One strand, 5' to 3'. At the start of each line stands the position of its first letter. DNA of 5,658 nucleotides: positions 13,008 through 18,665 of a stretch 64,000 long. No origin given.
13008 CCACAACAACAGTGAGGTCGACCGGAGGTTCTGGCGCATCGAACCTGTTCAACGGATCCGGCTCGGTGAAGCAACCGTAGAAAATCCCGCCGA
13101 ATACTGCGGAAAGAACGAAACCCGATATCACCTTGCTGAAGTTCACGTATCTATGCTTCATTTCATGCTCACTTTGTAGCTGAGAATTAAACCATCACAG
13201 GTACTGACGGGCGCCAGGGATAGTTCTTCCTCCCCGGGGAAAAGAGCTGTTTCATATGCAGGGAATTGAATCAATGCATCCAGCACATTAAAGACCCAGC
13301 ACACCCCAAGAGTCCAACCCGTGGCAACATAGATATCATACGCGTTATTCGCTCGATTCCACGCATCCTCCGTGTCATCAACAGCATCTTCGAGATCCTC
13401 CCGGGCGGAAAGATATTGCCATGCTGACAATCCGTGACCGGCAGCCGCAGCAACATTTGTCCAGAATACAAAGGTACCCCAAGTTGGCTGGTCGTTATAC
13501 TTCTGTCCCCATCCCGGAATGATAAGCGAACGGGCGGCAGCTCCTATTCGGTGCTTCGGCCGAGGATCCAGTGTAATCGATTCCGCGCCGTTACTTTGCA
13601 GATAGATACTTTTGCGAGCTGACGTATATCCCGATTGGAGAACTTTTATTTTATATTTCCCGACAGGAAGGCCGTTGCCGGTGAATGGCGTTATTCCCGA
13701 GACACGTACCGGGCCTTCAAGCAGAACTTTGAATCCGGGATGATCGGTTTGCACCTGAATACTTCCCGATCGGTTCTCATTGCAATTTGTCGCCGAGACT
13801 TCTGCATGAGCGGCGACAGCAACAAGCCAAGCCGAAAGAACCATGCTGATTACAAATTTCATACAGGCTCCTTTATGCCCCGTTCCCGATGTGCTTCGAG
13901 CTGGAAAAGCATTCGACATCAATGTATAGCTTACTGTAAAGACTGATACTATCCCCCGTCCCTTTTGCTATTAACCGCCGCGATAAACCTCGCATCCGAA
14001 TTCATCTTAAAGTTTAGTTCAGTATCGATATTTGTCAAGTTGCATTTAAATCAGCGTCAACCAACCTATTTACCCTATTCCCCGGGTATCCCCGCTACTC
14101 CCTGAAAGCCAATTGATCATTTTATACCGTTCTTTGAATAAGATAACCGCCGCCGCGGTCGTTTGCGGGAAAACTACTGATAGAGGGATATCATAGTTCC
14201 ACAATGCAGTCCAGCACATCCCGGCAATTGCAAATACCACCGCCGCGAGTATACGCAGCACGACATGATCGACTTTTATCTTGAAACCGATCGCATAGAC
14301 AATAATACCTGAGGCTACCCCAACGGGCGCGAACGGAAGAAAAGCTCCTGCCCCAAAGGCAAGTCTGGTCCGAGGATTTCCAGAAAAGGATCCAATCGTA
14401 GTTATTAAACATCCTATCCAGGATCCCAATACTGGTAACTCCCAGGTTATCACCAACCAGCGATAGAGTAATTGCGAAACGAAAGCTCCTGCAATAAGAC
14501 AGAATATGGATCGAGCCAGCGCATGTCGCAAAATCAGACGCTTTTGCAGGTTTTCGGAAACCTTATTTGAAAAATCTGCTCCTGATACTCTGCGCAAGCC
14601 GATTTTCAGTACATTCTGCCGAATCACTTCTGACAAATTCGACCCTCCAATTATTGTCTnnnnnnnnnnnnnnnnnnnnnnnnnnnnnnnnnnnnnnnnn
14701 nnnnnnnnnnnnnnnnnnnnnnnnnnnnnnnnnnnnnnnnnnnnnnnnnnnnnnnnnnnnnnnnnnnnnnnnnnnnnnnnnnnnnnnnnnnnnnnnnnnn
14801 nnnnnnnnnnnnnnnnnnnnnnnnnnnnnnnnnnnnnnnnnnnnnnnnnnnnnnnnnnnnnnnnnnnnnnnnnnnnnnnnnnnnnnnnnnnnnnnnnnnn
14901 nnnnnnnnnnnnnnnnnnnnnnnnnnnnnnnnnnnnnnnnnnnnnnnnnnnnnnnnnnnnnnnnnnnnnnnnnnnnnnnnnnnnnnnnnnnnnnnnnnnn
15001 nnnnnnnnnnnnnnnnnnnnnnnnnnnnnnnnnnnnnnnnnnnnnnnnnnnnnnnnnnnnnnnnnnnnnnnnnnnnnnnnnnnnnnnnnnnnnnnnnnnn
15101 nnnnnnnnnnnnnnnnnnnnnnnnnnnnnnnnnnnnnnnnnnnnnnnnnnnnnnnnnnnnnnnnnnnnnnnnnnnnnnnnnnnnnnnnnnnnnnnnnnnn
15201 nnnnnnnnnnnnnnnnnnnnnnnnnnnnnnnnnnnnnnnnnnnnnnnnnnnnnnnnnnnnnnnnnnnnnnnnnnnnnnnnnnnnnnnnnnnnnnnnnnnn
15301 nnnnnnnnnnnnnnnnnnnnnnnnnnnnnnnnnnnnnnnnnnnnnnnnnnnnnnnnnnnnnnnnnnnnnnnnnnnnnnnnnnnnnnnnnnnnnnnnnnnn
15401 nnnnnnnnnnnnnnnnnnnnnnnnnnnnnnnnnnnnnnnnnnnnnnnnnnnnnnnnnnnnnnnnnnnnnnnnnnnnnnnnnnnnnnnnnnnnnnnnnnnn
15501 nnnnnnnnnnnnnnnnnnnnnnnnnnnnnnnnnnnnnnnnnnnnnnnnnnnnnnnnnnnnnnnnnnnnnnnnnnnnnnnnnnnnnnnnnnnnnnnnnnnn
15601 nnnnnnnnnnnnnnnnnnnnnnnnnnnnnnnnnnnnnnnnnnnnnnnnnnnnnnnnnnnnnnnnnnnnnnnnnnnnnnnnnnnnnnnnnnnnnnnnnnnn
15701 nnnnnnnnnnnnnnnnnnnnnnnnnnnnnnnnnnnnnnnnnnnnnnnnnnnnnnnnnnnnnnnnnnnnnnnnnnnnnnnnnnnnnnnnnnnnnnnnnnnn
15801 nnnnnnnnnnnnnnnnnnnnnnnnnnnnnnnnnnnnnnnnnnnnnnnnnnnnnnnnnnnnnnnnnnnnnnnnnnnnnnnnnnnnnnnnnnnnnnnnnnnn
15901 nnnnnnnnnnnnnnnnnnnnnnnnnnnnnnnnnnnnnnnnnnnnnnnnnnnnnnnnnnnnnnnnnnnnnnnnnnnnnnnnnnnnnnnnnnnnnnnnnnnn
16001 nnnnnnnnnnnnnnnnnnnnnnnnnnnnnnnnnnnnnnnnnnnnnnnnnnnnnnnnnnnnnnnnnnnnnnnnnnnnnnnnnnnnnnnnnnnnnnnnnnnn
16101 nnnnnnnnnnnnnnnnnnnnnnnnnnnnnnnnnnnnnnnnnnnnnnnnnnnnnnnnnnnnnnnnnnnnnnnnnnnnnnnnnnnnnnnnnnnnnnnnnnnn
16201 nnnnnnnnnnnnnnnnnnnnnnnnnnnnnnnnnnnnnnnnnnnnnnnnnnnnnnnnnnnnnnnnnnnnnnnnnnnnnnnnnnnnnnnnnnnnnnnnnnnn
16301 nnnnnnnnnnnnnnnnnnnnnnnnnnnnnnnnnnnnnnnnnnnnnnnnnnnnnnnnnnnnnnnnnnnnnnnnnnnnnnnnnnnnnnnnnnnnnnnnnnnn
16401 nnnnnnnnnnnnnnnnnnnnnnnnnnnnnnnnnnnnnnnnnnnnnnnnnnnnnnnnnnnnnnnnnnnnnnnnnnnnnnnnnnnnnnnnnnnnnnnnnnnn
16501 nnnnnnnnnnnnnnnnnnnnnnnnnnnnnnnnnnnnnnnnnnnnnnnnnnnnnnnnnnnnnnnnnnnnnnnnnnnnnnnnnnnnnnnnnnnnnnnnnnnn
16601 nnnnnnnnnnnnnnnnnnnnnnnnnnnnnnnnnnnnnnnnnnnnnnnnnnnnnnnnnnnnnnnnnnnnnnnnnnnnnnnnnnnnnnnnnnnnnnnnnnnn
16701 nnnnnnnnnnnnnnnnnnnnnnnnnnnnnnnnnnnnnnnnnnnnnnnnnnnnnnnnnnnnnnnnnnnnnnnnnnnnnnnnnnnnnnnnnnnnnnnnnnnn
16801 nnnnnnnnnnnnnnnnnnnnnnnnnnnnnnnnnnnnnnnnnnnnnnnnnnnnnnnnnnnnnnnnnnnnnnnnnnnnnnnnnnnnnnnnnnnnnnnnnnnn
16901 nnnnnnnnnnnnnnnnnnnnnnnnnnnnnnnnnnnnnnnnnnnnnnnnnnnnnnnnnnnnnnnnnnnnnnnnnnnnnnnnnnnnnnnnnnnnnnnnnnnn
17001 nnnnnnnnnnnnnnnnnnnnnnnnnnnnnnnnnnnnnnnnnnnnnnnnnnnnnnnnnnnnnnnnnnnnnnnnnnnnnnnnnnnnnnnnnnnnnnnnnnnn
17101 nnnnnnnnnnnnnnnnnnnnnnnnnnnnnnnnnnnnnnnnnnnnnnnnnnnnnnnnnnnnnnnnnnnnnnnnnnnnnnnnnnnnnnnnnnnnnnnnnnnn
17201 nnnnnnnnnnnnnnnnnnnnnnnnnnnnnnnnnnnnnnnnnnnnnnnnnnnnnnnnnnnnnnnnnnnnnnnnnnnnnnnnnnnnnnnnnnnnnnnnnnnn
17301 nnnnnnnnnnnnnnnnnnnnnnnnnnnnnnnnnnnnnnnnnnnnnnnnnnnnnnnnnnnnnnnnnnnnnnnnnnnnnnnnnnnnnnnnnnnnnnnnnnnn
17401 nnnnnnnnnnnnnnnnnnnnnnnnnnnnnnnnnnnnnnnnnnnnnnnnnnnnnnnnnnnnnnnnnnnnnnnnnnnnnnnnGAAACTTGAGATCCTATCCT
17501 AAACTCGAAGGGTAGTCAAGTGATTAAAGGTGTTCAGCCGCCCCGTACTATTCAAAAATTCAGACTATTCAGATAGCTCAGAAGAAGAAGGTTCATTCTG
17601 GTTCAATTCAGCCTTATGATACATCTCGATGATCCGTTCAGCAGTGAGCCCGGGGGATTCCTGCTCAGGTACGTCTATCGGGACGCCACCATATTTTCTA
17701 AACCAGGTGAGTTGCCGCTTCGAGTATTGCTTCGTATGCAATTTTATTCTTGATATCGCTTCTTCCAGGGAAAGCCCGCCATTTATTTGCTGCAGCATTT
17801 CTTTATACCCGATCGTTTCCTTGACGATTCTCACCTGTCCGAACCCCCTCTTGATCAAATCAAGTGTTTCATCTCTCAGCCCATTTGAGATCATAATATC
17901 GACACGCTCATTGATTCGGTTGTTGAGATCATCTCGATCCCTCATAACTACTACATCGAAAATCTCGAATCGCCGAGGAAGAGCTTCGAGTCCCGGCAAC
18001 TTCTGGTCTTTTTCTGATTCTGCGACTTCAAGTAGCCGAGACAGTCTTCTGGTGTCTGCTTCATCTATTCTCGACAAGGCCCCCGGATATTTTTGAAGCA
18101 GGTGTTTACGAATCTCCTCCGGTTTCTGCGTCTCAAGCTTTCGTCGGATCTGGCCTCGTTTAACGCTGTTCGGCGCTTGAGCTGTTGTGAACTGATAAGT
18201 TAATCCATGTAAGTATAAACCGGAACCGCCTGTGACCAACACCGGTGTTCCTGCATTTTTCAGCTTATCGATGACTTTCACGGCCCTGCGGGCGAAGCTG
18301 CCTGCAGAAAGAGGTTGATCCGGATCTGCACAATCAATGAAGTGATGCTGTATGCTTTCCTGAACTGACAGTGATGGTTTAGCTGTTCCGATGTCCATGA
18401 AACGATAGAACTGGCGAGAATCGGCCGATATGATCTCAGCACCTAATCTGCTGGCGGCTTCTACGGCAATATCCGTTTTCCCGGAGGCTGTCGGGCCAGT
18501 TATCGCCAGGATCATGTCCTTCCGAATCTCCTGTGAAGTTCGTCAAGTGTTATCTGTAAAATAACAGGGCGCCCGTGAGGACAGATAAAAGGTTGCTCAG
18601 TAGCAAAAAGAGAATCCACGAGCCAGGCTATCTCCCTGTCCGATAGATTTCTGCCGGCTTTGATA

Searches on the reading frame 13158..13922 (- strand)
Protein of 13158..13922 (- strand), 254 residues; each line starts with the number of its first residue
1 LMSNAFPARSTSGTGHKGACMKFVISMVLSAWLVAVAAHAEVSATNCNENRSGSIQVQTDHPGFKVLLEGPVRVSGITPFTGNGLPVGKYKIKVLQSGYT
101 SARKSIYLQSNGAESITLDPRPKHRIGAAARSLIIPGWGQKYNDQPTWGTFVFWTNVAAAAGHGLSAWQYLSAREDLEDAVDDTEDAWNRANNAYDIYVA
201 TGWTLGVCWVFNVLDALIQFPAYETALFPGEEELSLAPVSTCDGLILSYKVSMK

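Call 36: search_protein_families(library=pfam, proteins=[window:13158-13922:-], max_evalue=0.00001)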
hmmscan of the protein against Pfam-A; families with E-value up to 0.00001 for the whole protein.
window:13158-13922:- (254 aa): 1 family
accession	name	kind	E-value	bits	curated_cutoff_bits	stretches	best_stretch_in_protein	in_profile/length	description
PF08308.17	PEGA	-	1.9e-07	31.3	20.8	1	53-116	2-63/71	PEGA domain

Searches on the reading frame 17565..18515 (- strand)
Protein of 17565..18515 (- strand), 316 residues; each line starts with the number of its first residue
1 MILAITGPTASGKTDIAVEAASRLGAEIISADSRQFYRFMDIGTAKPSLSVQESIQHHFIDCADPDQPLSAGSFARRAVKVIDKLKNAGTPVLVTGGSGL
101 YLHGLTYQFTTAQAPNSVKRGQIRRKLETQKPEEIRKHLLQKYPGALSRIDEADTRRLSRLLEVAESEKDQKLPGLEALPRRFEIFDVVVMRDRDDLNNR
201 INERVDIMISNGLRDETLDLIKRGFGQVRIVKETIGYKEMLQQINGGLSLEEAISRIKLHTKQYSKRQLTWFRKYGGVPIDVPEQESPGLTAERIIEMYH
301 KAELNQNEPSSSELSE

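Call 36: search_protein_families(library=pfam, proteins=[window:17565-18515:-], max_evalue=0.00001)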
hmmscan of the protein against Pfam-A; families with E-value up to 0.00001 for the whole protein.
window:17565-18515:- (316 aa): 2 families
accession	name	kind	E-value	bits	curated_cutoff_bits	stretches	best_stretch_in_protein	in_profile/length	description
PF01715.23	IPPT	-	4.8e-62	210.2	23.6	1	35-274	1-242/243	IPP transferase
PF01745.22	IPT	-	2.1e-07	31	20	1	3-100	4-101/233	Isopentenyl transferase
